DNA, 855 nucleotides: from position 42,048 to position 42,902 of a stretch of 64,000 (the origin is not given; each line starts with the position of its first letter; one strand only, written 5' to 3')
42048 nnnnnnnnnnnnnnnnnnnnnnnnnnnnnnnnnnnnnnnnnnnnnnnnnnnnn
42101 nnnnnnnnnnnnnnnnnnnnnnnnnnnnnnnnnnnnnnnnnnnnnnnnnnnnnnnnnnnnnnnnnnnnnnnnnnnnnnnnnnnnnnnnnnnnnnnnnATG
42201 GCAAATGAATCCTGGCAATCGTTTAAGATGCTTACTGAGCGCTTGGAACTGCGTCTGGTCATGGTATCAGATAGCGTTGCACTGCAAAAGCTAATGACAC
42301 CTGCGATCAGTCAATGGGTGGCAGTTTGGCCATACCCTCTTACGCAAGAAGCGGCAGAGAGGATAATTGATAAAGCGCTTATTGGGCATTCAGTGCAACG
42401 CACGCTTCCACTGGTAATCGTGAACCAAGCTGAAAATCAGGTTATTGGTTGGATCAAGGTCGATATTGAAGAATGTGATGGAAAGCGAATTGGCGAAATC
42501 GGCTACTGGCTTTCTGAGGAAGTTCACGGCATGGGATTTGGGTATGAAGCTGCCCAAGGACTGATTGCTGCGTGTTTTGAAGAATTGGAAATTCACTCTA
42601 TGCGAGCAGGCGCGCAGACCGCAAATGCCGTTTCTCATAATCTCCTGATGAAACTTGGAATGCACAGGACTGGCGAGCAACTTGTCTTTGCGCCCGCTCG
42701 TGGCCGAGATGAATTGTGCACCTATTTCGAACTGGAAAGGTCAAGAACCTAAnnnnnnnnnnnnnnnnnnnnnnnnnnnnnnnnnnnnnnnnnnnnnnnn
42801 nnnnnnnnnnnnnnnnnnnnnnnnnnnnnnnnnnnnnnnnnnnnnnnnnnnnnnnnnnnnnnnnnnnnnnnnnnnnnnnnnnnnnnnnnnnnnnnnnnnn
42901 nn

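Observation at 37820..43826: Clean Tn3-family transposon insertion, with TSD TATAA, splitting the head and tail gene blocks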

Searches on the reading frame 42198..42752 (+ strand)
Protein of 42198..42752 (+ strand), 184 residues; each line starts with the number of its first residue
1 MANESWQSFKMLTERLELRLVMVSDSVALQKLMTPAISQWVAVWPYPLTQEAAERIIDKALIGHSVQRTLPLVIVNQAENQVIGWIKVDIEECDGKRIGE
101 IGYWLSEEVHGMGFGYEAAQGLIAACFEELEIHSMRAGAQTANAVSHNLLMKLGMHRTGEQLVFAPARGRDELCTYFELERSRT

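Call 4: search_protein_families(library=pfam, proteins=[window:42198-42752:+], max_evalue=0.01)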
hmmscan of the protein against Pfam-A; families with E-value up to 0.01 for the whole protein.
window:42198-42752:+ (184 aa): 2 families
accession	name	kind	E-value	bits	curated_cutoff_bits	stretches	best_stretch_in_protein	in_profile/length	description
PF13302.13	Acetyltransf_3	-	1.2e-21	78.3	25.4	1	15-156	1-138/138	Acetyltransferase (GNAT) domain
PF00583.31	Acetyltransf_1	-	2.6e-08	34.6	20.7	1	69-155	31-116/116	Acetyltransferase (GNAT) family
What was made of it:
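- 42198..42752 (+): Passenger gene: 184-aa GNAT N-acetyltransferase (Acetyltransf_3). Its start overlaps the tnpR stop by 11 nt. PF13302 E=1.2e-21 (call 4).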

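Call 20: search_protein_families(library=ncbifam, proteins=[window:42198-42752:+], max_evalue=0.01)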
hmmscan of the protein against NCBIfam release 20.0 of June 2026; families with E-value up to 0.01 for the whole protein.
window:42198-42752:+ (184 aa): 4 families
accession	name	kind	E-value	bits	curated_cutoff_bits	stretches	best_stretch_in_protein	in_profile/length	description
NF040503.1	resist_ArsN1a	equivalog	2.2e-06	27.5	170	1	68-159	45-137/159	arsinothricin resistance N-acetyltransferase ArsN1 family A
NF007539.0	PRK10151.1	equivalog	3.8e-05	23.4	184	1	12-149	7-144/179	50S ribosomal protein L7/L12-serine acetyltransferase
NF008072.0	PRK10809.1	equivalog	4.8e-05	23.2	190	1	64-159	70-165/194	ribosomal protein S5-alanine N-acetyltransferase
NF000225.3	AAC_6p_Strep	exception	0.0032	17.4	250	0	77-159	46-128/156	aminoglycoside 6'-N-acetyltransferase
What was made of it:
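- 42198..42752 (+): Far below cut-off for every NCBIfam family (call 20).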

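Call 21: search_protein_families(library=phrogs, proteins=[window:42198-42752:+], max_evalue=0.01)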
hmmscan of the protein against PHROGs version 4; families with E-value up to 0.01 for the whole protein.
window:42198-42752:+ (184 aa): 1 family
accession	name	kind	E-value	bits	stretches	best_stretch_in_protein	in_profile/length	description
phrog_1249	-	other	1.3e-12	48.9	1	14-177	6-170/180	acetyltransferase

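Call 39: search_solved_structures(query=window:42198-42752:+, max_evalue=0.001)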
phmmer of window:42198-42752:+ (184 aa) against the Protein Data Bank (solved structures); distinct sequences matched with E-value up to 0.001: 3.
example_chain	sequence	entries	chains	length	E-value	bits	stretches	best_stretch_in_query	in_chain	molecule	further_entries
2fck_A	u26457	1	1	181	1e-11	48.3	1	6-160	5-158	ribosomal-protein-serine acetyltransferase, putative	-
3fbu_A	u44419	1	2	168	4e-07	33.4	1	48-160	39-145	Acetyltransferase, GNAT family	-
1nsl_A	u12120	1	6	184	2.4e-05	27.6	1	96-162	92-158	Probable acetyltransferase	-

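Call 44: search_protein_families(library=padloc, proteins=[window:42198-42752:+], max_evalue=0.01)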
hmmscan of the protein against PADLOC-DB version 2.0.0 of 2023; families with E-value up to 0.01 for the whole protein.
window:42198-42752:+ (184 aa): 0 families

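Call 46: find_homologous_proteins(query=window:42198-42752:+, max_evalue=1e-8)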
Query window:42198-42752:+ (184 aa): 15 proteins with E <= 1e-8 among 131 candidates.
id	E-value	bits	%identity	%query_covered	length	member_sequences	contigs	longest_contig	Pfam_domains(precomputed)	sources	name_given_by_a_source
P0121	1.1e-117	408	100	100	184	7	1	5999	PF13302.14,PF00583.32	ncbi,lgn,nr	ncbi:RimJ/RimL family protein N-acetyltransferase [Ochrobactrum sp. BH3]|nr:RimJ/RimL family protein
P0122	3.1e-105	368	90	99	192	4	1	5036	PF13302.14,PF00583.32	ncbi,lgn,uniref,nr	ncbi:GNAT family N-acetyltransferase [Brucella intermedia]|uniref:GNAT family N-acetyltransferase n=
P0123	2.2e-103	362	89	98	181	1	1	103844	PF13302.14,PF00583.32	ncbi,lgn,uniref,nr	ncbi:GNAT family N-acetyltransferase [Ochrobactrum soli]|uniref:GNAT family N-acetyltransferase n=1 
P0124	4.3e-103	361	88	100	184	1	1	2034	PF13302.14,PF00583.32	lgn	-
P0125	1.4e-102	359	87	99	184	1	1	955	PF13302.14,PF00583.32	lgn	-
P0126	2.3e-100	352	85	100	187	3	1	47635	PF13302.14,PF00583.32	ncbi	-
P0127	4.0e-100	351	86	100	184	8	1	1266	PF13302.14,PF00583.32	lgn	-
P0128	4.8e-100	351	84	100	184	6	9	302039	PF13302.14,PF00583.32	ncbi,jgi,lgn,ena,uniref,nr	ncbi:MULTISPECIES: GNAT family N-acetyltransferase [Brucella/Ochrobactrum group]|uniref:GNAT family 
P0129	1.3e-99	349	85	99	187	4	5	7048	PF13302.14,PF00583.32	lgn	-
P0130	6.0e-89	315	78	99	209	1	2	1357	PF13302.14,PF00583.32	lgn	-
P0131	1.4e-78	281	70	97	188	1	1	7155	PF13302.14,PF00583.32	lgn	-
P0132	5.6e-61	224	57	96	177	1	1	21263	PF13302.14,PF00583.32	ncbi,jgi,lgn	-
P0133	5.6e-60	220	56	96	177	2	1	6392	PF13302.14,PF00583.32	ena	-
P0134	4.3e-58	214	56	96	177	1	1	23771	PF13420.14,PF13302.14,PF00583.32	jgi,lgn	-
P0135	6.1e-56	207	54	94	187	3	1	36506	PF13302.14,PF00583.32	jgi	-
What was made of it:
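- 42198..42752 (+): Narrow family confined to the Brucella/Ochrobactrum group (call 46).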

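Call 47: find_encoding_contigs(protein=P0132, flank=6000, max_places=3)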
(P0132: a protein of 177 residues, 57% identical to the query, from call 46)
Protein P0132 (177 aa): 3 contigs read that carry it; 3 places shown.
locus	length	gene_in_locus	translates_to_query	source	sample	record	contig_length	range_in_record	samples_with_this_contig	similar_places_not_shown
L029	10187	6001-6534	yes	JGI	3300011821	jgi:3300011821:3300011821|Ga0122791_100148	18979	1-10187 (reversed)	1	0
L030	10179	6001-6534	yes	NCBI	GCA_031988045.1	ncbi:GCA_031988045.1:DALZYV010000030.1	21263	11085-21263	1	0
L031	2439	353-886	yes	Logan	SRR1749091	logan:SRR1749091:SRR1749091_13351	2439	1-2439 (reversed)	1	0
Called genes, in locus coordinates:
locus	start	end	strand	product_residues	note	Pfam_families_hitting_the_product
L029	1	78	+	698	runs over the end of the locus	-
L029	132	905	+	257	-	-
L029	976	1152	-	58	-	-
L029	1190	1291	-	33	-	-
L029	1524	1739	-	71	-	-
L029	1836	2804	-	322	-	-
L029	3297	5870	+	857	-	PF05840:Phage_GPA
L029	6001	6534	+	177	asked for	PF13302:Acetyltransf_3, PF00583:Acetyltransf_1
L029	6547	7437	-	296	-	-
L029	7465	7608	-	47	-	-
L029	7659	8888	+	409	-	PF00145:DNA_methylase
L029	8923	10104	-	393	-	-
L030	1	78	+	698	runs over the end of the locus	-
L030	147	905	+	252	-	-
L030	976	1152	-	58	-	-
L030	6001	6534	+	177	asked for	PF13302:Acetyltransf_3, PF00583:Acetyltransf_1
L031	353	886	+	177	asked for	PF13302:Acetyltransf_3, PF00583:Acetyltransf_1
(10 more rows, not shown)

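Call 48: find_encoding_contigs(protein=P0135, flank=6000, max_places=3)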
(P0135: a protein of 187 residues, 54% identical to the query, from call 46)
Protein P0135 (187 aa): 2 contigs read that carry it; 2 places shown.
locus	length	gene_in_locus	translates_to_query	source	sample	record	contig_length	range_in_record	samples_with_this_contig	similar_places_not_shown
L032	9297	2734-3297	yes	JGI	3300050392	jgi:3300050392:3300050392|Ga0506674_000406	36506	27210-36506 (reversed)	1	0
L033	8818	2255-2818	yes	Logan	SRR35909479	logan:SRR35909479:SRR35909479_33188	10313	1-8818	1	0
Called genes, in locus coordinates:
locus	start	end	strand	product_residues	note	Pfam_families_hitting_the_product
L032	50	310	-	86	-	PF01527:HTH_Tnp_1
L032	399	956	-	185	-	PF01638:HxlR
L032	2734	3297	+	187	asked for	PF13302:Acetyltransf_3, PF00583:Acetyltransf_1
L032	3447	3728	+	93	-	-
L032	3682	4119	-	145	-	-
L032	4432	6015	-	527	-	PF07690:MFS_1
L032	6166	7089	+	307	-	PF00126:HTH_1, PF03466:LysR_substrate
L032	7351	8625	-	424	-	PF00144:Beta-lactamase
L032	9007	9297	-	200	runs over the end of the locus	PF00106:adh_short (weak), PF01370:Epimerase (faint), PF13561:adh_short_C2, PF23441:SDR (faint)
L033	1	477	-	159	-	?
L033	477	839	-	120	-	-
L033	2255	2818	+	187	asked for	PF13302:Acetyltransf_3, PF00583:Acetyltransf_1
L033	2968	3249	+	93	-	-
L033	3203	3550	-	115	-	-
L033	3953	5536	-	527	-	PF07690:MFS_1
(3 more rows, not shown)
